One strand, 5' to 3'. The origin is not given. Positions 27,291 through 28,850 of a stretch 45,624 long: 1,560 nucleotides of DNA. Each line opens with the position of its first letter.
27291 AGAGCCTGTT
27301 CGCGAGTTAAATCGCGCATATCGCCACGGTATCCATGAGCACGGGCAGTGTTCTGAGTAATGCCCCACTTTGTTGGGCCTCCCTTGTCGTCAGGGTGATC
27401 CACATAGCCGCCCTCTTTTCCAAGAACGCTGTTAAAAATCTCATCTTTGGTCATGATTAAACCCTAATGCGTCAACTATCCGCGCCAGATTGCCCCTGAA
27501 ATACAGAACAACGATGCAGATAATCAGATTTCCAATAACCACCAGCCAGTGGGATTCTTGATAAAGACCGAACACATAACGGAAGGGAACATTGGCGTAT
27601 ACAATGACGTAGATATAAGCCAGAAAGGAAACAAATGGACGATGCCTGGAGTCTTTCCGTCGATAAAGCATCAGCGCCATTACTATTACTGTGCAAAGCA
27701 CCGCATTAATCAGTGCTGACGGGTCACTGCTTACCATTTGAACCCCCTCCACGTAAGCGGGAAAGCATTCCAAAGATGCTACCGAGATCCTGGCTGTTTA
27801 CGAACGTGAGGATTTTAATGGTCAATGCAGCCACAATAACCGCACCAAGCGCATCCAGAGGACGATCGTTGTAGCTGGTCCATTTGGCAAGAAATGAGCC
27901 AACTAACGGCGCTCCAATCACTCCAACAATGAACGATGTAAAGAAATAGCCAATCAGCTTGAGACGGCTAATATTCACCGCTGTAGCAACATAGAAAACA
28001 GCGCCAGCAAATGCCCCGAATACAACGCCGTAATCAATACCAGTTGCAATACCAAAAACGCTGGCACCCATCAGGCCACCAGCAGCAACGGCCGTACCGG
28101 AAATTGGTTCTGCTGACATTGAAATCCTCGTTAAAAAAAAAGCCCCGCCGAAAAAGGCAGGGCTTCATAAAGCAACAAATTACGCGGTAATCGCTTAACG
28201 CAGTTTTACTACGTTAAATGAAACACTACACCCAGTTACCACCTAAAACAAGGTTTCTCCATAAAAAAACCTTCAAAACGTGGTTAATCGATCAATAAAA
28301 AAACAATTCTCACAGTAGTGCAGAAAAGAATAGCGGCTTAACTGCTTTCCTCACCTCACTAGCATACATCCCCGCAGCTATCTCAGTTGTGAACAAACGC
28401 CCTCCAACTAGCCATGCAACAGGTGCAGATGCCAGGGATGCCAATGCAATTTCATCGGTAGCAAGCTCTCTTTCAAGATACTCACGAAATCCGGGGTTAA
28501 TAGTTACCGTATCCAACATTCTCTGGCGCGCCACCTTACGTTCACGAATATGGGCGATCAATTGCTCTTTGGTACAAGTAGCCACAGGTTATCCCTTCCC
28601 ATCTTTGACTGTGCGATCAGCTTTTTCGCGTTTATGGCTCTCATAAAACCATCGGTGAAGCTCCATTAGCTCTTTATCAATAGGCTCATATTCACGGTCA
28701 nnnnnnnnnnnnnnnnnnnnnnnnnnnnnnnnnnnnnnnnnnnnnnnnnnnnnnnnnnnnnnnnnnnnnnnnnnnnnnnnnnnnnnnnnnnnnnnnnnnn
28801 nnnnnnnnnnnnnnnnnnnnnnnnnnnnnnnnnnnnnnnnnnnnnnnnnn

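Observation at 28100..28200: Intrinsic terminator placed 12 nt before the holin start: lysis genes appear to require antitermination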

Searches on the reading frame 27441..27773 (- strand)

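Call 4: search_protein_families(library=pfam, proteins=[window:27441-27773:-], max_evalue=0.01)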
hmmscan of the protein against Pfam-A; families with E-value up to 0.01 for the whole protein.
window:27441-27773:- (110 aa): 1 family
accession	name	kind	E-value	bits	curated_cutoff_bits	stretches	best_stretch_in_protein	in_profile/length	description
PF05449.16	Phage_holin_3_7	-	1.2e-17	64.1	25.4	1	22-100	1-79/80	Putative 3TM holin, Phage_holin_3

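Call 8: search_protein_families(library=phrogs, proteins=[window:27441-27773:-], max_evalue=0.001)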
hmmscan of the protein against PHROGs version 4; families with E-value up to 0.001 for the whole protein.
window:27441-27773:- (110 aa): 1 family
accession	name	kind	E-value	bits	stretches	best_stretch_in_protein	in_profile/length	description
phrog_217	-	lysis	2.6e-32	111.8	1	16-102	3-89/92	holin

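Call 71: search_protein_families(library=ncbifam, proteins=[window:27441-27773:-], max_evalue=0.01)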
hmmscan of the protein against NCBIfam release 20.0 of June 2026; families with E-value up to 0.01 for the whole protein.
window:27441-27773:- (110 aa): 0 families

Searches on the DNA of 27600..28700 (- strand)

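Call 5: search_dna_similar(query=window:27600-28700:-, collection=phages, mode=near, max_rows=25)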
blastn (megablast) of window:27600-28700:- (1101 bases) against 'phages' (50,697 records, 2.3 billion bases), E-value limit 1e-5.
Records with a match: 3; places in all: 3; records where one place covers at least 80% of the query: 0.
Best place of each record, by identity: >=99% 1; 95-99% 2.
By first word of the organism name: Yersinia 3.
By host as written in the record: Yersinia pestis EV76-CN 3.
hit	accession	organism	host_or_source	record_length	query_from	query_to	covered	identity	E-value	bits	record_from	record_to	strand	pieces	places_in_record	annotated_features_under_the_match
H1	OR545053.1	Yersinia phage vB_YpM_39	Yersinia pestis EV76-CN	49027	389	1101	65%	99.3%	0e+0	1290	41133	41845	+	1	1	hypothetical protein (x2)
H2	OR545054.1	Yersinia phage vB_YpM_41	Yersinia pestis EV76-CN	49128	389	1101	65%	98.9%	0e+0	1271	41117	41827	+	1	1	hypothetical protein (x3)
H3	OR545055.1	Yersinia phage vB_YpM_44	Yersinia pestis EV76-CN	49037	389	1101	65%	98.9%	0e+0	1271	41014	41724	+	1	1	hypothetical protein (x3)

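Call 7: get_annotated_region(hit=H1, flank=8000)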
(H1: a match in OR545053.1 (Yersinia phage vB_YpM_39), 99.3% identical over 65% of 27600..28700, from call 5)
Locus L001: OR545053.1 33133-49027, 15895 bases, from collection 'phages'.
description: Yersinia phage vB_YpM_39, complete genome.
organism: Yersinia phage vB_YpM_39 (NCBI taxid 3092593)
taxonomy: Viruses
host: Yersinia pestis EV76-CN; source: -; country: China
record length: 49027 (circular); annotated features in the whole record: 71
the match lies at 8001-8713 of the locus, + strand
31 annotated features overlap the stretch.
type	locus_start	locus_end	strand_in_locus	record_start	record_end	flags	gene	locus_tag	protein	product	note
CDS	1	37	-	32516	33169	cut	-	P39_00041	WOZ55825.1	hypothetical protein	-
CDS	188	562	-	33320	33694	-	-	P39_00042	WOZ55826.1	hypothetical protein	-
CDS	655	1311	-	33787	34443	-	-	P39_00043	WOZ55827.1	hypothetical protein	-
CDS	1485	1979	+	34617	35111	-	-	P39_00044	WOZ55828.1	hypothetical protein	-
CDS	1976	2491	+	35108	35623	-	-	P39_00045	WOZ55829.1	hypothetical protein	-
CDS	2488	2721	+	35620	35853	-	-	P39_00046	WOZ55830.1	hypothetical protein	-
CDS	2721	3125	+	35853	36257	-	-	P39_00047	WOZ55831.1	hypothetical protein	-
CDS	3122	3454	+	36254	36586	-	-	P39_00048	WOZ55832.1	hypothetical protein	-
CDS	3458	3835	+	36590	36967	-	-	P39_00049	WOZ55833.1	hypothetical protein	-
CDS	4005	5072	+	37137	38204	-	-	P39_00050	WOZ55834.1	hypothetical protein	-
CDS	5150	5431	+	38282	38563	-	-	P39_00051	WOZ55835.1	hypothetical protein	-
CDS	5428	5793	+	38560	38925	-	-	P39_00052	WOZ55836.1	hypothetical protein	-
CDS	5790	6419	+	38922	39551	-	-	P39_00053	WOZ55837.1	hypothetical protein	-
CDS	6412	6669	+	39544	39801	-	-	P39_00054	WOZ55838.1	hypothetical protein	-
CDS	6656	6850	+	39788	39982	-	-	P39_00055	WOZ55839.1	hypothetical protein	-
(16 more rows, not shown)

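Call 92: search_dna_similar(query=window:28120-28312:-, collection=ecoli_genomes, mode=near, max_rows=25, rows=spread)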
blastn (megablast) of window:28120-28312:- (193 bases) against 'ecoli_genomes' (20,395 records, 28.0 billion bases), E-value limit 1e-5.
Records with a match: 70; places in all: 71; records where one place covers at least 80% of the query: 70.
Genomes with a match: 70 of 5426; with a place that covers at least 80% of the query: 70. Places per genome that has any: lowest 1, median 1, highest 2. On chromosomes: 1 places; on plasmids: 70.
Best place of each record, by identity: 95-99% 70.
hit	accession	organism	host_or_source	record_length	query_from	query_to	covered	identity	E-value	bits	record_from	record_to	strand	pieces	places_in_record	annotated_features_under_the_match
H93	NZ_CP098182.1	Escherichia coli strain Z0117EC0148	Canis lupus familiaris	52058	1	193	100%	97.9%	5e-89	335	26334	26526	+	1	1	none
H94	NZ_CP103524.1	Escherichia coli strain 2779 - blood draw same patient as ...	Homo sapiens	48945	1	193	100%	96.9%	1e-85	324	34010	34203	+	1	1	hypothetical protein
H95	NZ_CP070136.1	Escherichia coli strain FDAARGOS_1281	Homo sapiens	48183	1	193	100%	96.9%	1e-85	324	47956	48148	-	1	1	none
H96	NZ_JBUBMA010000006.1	Escherichia coli strain N10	Homo sapiens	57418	1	193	100%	96.4%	5e-84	318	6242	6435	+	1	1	none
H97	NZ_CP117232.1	Escherichia coli strain ATCC 25922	missing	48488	3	193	99%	97.4%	3e-86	326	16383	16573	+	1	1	none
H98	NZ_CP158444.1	Escherichia coli strain ATCC 25922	Homo sapiens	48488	3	193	99%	97.4%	3e-86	326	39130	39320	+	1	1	none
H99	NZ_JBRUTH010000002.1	Escherichia coli strain NE88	Culture with antimicrbial peptide EWAMPR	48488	3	193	99%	97.4%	3e-86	326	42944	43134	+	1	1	none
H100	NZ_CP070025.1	Escherichia coli strain FDAARGOS_1337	Homo sapiens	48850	3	193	99%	96.3%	2e-82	313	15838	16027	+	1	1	none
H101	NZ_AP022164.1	Escherichia coli strain WP5-S18-ESBL-08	-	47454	6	193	97%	97.9%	3e-86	326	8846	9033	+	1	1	none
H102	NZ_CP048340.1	Escherichia coli strain 142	environment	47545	6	193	97%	97.9%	3e-86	326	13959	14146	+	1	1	none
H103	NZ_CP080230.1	Escherichia coli O141:H4 strain P13-6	Sus scrofa domesticus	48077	6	193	97%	97.9%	3e-86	326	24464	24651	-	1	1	none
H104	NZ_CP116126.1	Escherichia coli strain DETEC-P666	ICU patient oral swab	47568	6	193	97%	97.9%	3e-86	326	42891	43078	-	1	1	none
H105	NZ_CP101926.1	Escherichia coli strain Seattle 1946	missing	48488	6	193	97%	97.9%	3e-86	326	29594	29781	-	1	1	none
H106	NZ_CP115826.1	Escherichia coli strain E1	Homo sapiens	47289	6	193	97%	97.9%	3e-86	326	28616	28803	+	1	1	none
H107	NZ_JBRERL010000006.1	Escherichia coli strain E300082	Homo sapiens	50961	6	193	97%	97.9%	3e-86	326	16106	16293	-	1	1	none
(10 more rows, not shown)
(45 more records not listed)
